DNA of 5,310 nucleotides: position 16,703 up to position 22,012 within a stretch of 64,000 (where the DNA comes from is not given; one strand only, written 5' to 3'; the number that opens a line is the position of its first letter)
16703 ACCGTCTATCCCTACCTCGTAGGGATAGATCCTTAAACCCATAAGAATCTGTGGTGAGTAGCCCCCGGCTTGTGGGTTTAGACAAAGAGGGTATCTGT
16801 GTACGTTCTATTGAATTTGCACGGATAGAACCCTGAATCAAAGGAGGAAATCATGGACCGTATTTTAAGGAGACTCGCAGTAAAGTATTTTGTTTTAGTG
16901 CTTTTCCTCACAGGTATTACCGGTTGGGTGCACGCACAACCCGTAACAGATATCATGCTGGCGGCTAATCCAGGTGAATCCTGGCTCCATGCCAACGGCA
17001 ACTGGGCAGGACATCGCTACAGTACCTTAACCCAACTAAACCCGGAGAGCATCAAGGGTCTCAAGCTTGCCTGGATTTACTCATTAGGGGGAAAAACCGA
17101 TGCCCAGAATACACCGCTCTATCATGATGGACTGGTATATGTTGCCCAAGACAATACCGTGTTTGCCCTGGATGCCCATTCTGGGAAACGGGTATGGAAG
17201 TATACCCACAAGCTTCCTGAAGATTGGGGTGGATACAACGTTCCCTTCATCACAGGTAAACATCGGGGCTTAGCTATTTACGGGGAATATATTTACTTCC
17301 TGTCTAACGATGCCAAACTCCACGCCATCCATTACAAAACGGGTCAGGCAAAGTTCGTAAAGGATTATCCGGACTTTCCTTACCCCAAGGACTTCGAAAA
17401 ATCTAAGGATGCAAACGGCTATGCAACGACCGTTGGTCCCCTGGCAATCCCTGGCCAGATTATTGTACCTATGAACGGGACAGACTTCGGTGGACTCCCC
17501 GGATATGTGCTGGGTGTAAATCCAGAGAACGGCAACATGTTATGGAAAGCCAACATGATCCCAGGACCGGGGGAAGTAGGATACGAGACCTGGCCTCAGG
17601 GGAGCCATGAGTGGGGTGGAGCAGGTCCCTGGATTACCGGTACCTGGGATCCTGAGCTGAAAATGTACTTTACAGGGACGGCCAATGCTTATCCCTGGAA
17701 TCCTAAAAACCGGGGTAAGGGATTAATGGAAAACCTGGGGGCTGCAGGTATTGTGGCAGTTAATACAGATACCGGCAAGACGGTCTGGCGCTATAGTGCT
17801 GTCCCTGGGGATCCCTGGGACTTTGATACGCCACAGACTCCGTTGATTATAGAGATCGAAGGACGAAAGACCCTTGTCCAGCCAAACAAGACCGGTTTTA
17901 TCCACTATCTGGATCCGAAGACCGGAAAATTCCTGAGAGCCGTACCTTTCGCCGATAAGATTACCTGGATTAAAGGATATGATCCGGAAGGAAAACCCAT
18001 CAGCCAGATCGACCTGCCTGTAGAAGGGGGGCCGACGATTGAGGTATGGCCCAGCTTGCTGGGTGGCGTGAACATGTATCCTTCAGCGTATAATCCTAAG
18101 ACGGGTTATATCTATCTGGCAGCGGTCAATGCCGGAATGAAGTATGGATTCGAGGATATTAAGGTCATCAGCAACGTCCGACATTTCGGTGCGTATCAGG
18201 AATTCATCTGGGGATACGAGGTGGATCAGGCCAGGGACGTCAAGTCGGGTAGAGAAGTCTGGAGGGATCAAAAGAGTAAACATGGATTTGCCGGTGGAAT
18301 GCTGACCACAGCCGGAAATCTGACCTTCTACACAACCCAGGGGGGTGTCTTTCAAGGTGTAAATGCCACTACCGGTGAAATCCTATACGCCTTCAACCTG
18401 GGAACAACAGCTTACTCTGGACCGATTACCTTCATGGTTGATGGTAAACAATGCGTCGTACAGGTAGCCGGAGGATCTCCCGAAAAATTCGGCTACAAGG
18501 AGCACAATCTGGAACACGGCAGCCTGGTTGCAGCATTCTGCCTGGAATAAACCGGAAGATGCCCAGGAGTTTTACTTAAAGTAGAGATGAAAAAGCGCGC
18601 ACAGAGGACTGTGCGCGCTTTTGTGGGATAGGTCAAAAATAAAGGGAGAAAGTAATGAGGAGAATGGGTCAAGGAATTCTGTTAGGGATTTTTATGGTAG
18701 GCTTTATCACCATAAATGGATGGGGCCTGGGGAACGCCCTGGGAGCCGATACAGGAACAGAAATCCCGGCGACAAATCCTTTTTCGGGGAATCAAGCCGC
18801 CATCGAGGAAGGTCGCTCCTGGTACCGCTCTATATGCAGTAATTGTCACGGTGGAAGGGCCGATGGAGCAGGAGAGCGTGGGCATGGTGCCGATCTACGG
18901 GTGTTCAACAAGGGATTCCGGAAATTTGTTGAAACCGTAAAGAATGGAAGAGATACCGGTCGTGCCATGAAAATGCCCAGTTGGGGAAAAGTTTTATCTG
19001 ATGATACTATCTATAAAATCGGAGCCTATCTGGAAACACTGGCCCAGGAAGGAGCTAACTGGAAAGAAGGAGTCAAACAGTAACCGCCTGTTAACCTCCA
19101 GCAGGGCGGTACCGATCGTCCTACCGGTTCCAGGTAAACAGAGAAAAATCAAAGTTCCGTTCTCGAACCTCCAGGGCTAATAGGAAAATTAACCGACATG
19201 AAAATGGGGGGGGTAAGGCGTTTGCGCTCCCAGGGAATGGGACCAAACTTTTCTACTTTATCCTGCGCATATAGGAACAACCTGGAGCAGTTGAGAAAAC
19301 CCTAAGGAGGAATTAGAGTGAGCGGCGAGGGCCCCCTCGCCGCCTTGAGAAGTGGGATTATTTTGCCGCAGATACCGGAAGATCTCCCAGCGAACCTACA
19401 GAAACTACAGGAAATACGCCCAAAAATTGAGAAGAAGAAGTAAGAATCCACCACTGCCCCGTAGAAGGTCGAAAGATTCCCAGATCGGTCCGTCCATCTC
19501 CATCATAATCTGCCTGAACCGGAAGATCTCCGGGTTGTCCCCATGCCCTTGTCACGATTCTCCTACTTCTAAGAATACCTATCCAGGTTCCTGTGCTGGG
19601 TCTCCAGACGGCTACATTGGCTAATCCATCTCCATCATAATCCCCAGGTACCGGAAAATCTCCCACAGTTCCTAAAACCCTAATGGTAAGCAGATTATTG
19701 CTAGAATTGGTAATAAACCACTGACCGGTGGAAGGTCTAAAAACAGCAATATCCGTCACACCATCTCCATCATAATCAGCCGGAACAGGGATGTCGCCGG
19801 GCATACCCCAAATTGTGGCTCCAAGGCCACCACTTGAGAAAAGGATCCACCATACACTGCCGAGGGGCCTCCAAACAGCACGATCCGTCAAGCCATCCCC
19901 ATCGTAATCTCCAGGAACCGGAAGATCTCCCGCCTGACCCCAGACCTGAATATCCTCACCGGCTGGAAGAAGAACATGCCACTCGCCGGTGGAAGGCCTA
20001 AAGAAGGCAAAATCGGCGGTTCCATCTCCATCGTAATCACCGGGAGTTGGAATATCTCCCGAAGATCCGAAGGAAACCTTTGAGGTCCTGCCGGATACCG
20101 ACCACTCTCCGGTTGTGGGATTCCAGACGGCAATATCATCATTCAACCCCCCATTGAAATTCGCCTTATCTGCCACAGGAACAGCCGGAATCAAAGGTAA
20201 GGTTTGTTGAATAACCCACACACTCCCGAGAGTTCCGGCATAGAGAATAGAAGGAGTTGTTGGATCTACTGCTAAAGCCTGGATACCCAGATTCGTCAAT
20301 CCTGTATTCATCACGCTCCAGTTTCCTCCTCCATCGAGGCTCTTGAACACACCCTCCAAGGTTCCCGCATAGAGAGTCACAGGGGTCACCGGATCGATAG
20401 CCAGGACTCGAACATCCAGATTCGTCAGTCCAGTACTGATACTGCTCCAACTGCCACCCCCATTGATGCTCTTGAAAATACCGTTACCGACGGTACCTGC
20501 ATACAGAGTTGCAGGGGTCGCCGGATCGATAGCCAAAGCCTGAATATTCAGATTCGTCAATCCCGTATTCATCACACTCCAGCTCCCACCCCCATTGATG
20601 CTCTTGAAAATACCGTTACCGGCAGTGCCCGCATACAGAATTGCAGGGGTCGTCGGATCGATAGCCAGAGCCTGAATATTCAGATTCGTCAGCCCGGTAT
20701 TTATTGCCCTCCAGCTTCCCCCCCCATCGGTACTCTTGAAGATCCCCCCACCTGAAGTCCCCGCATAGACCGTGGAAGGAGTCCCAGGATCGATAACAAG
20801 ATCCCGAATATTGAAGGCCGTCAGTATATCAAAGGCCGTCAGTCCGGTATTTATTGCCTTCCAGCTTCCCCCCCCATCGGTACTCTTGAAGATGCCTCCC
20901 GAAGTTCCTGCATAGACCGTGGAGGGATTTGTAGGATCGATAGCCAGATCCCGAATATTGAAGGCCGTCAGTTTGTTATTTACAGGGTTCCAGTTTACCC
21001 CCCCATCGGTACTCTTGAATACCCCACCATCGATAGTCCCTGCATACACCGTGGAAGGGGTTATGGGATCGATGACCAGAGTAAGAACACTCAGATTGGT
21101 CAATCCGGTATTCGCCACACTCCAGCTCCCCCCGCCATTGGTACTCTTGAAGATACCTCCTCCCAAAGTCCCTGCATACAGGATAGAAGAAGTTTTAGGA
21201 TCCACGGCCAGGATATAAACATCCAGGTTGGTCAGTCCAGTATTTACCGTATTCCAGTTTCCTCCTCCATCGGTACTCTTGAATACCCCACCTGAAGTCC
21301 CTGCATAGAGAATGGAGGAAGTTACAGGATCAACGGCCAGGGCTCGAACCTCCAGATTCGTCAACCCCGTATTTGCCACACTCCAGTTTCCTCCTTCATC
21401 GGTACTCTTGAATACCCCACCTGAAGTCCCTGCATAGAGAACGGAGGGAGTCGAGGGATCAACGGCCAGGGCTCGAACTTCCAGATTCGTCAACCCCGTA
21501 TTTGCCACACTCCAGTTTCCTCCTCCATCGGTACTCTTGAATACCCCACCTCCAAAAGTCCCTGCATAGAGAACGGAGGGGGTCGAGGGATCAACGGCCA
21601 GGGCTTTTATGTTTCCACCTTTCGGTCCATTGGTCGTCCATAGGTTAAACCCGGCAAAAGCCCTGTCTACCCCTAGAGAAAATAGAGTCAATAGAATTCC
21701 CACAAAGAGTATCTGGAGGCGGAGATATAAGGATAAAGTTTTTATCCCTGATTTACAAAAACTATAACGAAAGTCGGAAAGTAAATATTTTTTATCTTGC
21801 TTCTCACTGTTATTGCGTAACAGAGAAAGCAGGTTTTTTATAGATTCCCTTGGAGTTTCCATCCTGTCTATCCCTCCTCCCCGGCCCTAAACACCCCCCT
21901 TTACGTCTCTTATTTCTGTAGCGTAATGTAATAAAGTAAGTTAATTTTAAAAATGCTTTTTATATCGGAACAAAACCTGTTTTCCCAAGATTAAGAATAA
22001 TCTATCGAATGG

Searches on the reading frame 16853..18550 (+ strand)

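Call 18: search_protein_families(library=pfam, proteins=[window:16853-18550:+], max_evalue=1e-8)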
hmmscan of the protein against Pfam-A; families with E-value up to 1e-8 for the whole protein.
window:16853-18550:+ (565 aa): 2 families
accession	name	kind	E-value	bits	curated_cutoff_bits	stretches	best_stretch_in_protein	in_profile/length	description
PF01011.28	PQQ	-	3.5e-51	175.1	26.7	1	44-361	1-335/595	Glucose/ethanol/alcohol dehydrogenase, beta-propeller domain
PF13360.13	PQQ_2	-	6.1e-20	72.3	27.6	0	71-166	54-140/233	Outer membrane protein assembly factor BamB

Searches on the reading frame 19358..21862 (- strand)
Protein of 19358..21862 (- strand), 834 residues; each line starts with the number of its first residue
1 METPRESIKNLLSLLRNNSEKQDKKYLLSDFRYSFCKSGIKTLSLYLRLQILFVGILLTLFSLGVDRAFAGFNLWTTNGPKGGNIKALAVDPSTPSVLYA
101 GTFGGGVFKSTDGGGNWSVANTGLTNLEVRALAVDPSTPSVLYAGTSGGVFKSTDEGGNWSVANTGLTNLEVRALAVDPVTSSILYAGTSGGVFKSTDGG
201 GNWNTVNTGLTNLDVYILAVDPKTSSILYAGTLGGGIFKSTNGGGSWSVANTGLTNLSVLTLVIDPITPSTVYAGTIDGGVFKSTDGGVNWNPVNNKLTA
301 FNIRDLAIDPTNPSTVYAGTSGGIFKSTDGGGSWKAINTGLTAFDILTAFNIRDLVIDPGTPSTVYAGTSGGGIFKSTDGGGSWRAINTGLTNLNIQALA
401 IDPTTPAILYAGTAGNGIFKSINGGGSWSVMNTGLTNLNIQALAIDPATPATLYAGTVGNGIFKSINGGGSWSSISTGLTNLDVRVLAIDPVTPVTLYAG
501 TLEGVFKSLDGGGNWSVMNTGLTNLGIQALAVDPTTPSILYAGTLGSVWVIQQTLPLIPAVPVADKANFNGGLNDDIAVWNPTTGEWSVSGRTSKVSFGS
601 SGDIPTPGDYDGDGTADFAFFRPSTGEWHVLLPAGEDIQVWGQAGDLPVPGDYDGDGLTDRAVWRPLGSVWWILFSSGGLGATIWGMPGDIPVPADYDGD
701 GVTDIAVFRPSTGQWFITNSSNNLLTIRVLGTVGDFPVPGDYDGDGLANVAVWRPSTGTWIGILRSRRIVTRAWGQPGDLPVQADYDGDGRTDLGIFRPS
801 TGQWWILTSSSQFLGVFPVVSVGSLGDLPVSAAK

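Call 19: search_protein_families(library=pfam, proteins=[window:19358-21862:-], max_evalue=1e-8)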
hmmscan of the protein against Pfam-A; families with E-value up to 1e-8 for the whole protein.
window:19358-21862:- (834 aa): 3 families
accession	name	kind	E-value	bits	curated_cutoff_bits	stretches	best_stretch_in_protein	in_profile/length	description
PF15902.12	Sortilin-Vps10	-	1.5e-23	83.7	33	0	237-342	3-117/446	Sortilin, neurotensin receptor 3,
PF13517.12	FG-GAP_3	-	5.5e-12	46.5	26.9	0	652-707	1-61/61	FG-GAP-like repeat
PF01839.29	FG-GAP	-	1.7e-10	40.9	22.1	0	693-711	6-24/37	FG-GAP repeat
